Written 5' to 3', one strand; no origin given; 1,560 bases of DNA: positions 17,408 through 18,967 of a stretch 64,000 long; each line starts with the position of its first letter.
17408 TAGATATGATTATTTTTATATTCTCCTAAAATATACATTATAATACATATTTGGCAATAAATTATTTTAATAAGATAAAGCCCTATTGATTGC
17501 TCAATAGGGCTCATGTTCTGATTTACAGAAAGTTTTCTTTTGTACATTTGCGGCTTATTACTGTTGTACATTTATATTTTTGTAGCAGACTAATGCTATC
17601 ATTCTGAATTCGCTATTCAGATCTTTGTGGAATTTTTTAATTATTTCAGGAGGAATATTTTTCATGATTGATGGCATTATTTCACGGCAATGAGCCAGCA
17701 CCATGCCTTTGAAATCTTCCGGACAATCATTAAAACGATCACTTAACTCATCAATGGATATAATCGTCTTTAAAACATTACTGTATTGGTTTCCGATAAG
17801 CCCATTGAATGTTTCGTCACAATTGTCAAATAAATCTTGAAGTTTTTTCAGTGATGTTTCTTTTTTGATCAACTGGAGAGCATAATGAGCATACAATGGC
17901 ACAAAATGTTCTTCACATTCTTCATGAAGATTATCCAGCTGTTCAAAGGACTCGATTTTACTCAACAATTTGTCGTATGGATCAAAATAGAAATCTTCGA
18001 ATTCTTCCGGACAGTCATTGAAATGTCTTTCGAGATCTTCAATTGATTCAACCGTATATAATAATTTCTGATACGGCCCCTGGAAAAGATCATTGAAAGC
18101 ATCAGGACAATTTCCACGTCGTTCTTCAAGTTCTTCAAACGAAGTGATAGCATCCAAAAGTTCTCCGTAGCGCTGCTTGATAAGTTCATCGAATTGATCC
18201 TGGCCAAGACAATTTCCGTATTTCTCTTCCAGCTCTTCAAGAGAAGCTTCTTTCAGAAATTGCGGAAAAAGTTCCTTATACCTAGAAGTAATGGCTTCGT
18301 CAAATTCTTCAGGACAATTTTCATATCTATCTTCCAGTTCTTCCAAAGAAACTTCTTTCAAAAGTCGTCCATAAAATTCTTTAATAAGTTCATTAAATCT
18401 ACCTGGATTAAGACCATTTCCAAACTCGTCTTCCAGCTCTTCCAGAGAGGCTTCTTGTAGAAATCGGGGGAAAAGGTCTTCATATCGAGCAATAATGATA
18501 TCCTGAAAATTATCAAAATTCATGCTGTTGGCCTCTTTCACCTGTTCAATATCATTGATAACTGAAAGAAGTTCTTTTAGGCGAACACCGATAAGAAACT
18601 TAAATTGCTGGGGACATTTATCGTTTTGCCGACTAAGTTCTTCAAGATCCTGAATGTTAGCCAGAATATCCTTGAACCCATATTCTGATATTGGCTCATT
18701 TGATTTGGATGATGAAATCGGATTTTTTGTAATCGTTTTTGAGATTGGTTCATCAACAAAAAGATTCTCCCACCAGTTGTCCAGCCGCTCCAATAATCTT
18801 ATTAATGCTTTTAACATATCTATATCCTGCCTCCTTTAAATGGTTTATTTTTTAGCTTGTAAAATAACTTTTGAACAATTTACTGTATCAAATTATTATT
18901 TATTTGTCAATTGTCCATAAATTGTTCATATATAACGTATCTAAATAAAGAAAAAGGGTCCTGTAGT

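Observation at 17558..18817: Protein built from ~10 tandem 34-35-aa acidic repeats with one invariant cysteine each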

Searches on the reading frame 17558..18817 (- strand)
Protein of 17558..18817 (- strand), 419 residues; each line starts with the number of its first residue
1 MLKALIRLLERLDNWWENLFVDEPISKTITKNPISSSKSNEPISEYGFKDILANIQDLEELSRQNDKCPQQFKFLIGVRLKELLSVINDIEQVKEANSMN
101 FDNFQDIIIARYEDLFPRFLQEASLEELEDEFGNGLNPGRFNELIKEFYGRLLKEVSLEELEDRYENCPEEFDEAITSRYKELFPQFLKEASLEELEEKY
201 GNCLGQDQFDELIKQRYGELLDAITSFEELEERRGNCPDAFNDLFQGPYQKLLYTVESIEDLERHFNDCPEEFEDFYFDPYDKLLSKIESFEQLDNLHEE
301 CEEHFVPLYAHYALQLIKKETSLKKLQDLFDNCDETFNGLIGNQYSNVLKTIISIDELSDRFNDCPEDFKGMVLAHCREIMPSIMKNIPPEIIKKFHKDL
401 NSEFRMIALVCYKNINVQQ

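Call 4: search_protein_families(library=pfam, proteins=[window:17558-18817:-], max_evalue=10)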
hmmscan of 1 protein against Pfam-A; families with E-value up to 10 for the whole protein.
window:17558-18817:- (419 aa): 10 families
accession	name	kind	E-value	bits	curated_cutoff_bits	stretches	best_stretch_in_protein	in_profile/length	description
PF10392.15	COG5_N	-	0.00025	21.7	31.2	0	153-196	30-73/132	Conserved oligomeric Golgi complex subunit 5, N-terminal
PF03461.20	TRCF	-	0.00039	21.2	25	0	228-265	39-76/95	TRCF domain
PF12550.13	GCR1_C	-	0.0018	18.9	23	1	180-216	14-51/80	Transcriptional activator of glycolytic enzymes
PF15335.11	CAAP1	-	0.0046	17.8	25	1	178-199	25-46/63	Caspase activity and apoptosis inhibitor 1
PF19151.5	Sublancin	-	0.029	15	26.9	1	187-213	4-30/57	Sublancin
PF08535.16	KorB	-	0.077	13.4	22.3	0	38-76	28-66/89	KorB domain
PF02646.22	RmuC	-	0.16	11.4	26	0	249-296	239-286/291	RmuC family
PF13076.11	Fur_reg_FbpA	-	0.2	11.8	22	2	120-132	22-34/36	Fur-regulated basic protein A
PF21120.3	MCM_WH_arc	-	0.48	10.9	26.1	1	143-177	12-46/63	Archaeal MCM, winged-helix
PF11629.13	Mst1_SARAH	-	1.4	9.5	23.1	1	152-177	3-28/48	C terminal SARAH domain of Mst1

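Call 5: search_protein_families(library=ncbifam, proteins=[window:17558-18817:-], max_evalue=10)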
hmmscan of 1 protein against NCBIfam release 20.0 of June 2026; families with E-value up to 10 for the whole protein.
window:17558-18817:- (419 aa): 3 families
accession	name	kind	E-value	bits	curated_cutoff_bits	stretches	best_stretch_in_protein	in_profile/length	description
TIGR01269.1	Tyr_3_monoox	equivalog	0.015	14.3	654.65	1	215-303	354-444/457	tyrosine 3-monooxygenase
NF046040.1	RelB_antitoxin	equivalog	0.23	11.8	50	0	187-215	27-55/69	type II toxin-antitoxin system RelB family antitoxin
TIGR04196.1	glycopep_SunS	subfamily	2.7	8.7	40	0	151-163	3-15/80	sublancin family glycopeptide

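Call 7: find_homologous_proteins(query=window:17558-18817:-, max_evalue=0.001)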
Query window:17558-18817:- (419 aa): 2 proteins with E <= 0.001 among 8000 candidates.
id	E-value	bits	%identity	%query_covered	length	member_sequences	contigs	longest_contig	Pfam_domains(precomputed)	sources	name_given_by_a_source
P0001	3.7e-76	275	49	66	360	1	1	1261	-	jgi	jgi:hypothetical protein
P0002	7.2e-23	100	26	84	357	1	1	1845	PF09654.16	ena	-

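Call 9: search_solved_structures(query=window:17558-18817:-, max_evalue=10)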
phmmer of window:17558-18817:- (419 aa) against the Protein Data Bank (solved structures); distinct sequences matched with E-value up to 10: 6.
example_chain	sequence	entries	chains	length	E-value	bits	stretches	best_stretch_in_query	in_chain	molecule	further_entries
6qbz_A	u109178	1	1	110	0.051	16.1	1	254-326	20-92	Ribosome hibernation promoting factor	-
5nd8_v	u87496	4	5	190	0.12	14.9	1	254-326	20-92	Ribosome hibernation promotion factor | Ribosome hibernation promoting factor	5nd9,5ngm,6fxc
6s0x_v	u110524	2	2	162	0.12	14.8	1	254-326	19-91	Ribosome hibernation promoting factor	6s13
5on7_A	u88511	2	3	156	0.36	13.3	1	55-103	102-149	Epsin-2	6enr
3iyk_A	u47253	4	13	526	0.51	12.8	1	122-241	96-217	VP5 | Outer capsid protein VP5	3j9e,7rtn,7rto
3c9g_A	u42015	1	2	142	0.58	12.6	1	159-231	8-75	UPF0200/UPF0201 protein AF_1395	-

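Call 11: search_protein_families(library=pfam, proteins=[P0001, P0002], max_evalue=1)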
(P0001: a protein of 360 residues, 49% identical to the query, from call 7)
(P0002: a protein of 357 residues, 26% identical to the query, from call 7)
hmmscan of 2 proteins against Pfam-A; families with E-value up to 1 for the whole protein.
P0001 (360 aa): 1 family
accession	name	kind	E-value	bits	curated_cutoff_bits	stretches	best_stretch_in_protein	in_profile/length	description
PF13391.12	HNH_2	-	0.16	12.3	21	0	230-251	39-60/66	HNH endonuclease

P0002 (357 aa): 11 families
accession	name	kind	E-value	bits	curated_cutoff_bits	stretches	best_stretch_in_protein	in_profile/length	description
PF09654.15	DUF2396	-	7.8e-07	29.9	21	0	300-338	73-111/157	Protein of unknown function (DUF2396)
PF08700.17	VPS51_Exo84_N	-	3.3e-05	24.3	24.2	1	169-218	30-79/87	Vps51/EXO84/COG1 N-terminal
PF10392.15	COG5_N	-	0.00021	22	31.2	0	38-74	49-85/132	Conserved oligomeric Golgi complex subunit 5, N-terminal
PF16282.11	SANT_DAMP1_like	-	0.0072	17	29.1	0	288-347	18-76/80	SANT/Myb-like domain of DAMP1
PF24570.1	BACK_BPM_SPOP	-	0.023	15.3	27.4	0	291-312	28-49/55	BPM/SPOP, BACK domain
PF18121.7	TFA2_Winged_2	-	0.029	14.5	26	0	197-216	18-37/60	TFA2 Winged helix domain 2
PF07862.16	Nif11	-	0.047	14.4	23.8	0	192-216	9-32/48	Nif11 domain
PF16730.10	DnaGprimase_HBD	-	0.1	13.1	25.9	0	143-171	65-93/118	DnaG-primase C-terminal, helicase-binding domain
PF06248.19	Zw10_N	-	0.11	13.6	26.3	0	171-219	2-50/93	Centromere/kinetochore Zw10 N-terminal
PF10751.14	DUF2535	-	0.12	13.4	25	0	227-250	59-82/83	Protein of unknown function (DUF2535)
PF23229.2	DUF7067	-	0.41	11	27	1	323-344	34-54/56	Alpha-glucan water dikinase, DUF7067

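Call 15: find_encoding_contigs(protein=window:17558-18817:-, flank=10000)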
Protein window:17558-18817:- (419 aa): 12 contigs read that carry it; 4 places shown.
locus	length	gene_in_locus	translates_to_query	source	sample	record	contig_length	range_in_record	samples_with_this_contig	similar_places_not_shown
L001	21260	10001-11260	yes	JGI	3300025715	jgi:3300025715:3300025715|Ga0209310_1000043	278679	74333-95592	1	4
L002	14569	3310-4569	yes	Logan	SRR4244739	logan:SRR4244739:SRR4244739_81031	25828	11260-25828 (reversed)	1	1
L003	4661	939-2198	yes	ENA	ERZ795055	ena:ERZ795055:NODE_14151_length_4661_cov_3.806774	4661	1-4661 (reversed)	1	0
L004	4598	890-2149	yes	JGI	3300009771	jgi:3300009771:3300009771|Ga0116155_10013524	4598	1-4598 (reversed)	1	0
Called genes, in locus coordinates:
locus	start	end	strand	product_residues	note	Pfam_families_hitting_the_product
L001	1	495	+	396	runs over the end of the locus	PF13692:Glyco_trans_1_4 (weak), PF13524:Glyco_trans_1_2 (weak), PF00534:Glycos_transf_1 (weak)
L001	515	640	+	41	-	PF06397:Desulfoferrod_N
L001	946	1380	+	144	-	PF02381:MraZ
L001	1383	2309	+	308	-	PF01795:Methyltransf_5, PF13847:Methyltransf_31 (faint)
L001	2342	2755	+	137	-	-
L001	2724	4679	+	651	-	PF03717:PBP_dimer, PF00905:Transpeptidase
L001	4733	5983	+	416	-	PF08245:Mur_ligase_M, PF02875:Mur_ligase_C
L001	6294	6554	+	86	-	-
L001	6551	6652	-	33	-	-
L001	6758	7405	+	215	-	-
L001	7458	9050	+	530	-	PF01145:Band_7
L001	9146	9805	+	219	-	PF20393:Pro_CA_2 (weak)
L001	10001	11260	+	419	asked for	-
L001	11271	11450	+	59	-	-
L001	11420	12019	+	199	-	-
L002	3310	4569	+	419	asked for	-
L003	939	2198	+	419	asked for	-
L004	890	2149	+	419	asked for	-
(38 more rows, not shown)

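Call 16: predict_structure(protein=window:17558-18817:-)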
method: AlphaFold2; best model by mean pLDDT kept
length: 419 residues; sequences in the alignment: 1
mean_pLDDT: 41.3   pTM: 0.22
mean pLDDT of the five models: 41.3, 41.1, 39.3, 35.5, 34.2
residues with pLDDT >= 90: 0; 70-90: 0; 50-70: 66; < 50: 353
segments of 3 or more residues with pLDDT < 50: 1-55, 57-136, 155-162, 169-171, 187-194, 218-221, 226-280, 290-295, 297-419
pLDDT, mean of each block of 10 residues (from residue 1): 40 39 34 30 34 48 42 39 45 35 39 47 47 49 53 48 49 53 52 51 54 52 44 38 39 31 35 41 51 47 42 42 40 36 32 32 38 37 37 34 32 27
secondary structure, 60 per line:
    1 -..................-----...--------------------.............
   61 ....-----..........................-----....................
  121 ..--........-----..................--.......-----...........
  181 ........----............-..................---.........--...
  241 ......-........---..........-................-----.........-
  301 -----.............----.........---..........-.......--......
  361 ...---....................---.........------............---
elements in order: H2-19 H48-64 H70-95 H101-122 H125-132 H138-155 H158-164 H170-188 H193-204 H206-223 H227-235 H238-246 H248-255 H259-268 H270-285 H291-299 H306-318 H323-331 H335-344 H346-352 H355-363 H367-386 H390-398 H405-416

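Call 23: find_related_loci(query=A1, collection=genome_contigs, flank=10000)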
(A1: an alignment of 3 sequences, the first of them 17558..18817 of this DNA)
Query A1 (419 aa) in genome_contigs; peptide patterns used: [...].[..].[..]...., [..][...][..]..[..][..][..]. (x = any residue, [..] = any of these).
185 stretches matched a pattern, but none encodes a relative of the query by tblastn (E <= 1e-3).

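Call 30: search_protein_families(library=padloc, proteins=[window:17558-18817:-], max_evalue=0.1)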
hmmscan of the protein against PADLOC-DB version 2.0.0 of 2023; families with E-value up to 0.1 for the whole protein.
window:17558-18817:- (419 aa): 0 families

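Call 35: find_encoding_contigs(protein=P0002, flank=10000)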
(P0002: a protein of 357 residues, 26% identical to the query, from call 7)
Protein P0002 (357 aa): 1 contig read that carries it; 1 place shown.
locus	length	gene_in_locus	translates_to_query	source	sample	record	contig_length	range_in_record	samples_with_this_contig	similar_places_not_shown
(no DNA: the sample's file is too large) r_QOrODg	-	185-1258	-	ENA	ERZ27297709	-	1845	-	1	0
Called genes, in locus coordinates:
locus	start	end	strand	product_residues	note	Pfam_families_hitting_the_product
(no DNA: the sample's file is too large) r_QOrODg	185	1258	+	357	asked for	PF09654:DUF2396 (faint)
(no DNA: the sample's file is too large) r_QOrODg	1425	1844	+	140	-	?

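Call 39: find_related_loci(query=A3, collection=metagenome_contigs, flank=10000)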
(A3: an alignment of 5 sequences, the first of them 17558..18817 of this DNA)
Query A3 (419 aa) in metagenome_contigs; peptide patterns used: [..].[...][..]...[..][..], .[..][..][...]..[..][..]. (x = any residue, [..] = any of these).
342 stretches matched a pattern; 2 encode a relative of the query (tblastn E <= 1e-3); 2 distinct loci.
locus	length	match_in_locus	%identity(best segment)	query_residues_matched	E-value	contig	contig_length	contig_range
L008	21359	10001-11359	37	15-411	7e-86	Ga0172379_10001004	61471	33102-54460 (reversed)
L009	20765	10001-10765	33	52-411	3e-34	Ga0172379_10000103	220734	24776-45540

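Call 40: find_related_loci(query=A3, collection=viral_contigs, flank=10000)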
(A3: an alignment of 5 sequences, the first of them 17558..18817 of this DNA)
Query A3 (419 aa) in viral_contigs; peptide patterns used: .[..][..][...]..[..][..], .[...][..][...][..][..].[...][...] (x = any residue, [..] = any of these).
61 stretches matched a pattern, but none encodes a relative of the query by tblastn (E <= 1e-3).

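Call 48: find_homologous_proteins(query=A3, max_evalue=0.001)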
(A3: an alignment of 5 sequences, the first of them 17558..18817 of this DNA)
Query A3 (5 sequences) (419 aa, profile of the alignment): 2 proteins with E <= 0.001 among 8000 candidates.
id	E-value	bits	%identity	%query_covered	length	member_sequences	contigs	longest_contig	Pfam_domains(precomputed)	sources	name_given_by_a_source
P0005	5.0e-165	567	34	70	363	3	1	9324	-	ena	-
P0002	1.7e-39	154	26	84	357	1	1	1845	PF09654.16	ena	-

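Call 52: search_solved_structures(query=A3, max_evalue=10)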
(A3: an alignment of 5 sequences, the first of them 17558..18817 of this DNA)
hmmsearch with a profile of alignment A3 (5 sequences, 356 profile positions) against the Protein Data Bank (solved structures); distinct sequences matched with E-value up to 10: 3.
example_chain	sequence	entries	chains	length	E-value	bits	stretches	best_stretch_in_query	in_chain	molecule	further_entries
6qbz_A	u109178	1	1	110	0.059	15.8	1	194-259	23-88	Ribosome hibernation promoting factor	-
6s0x_v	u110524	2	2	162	0.14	14.6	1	194-258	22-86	Ribosome hibernation promoting factor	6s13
2lhl_A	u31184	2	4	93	0.37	13.2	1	68-120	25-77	Protein S100-A1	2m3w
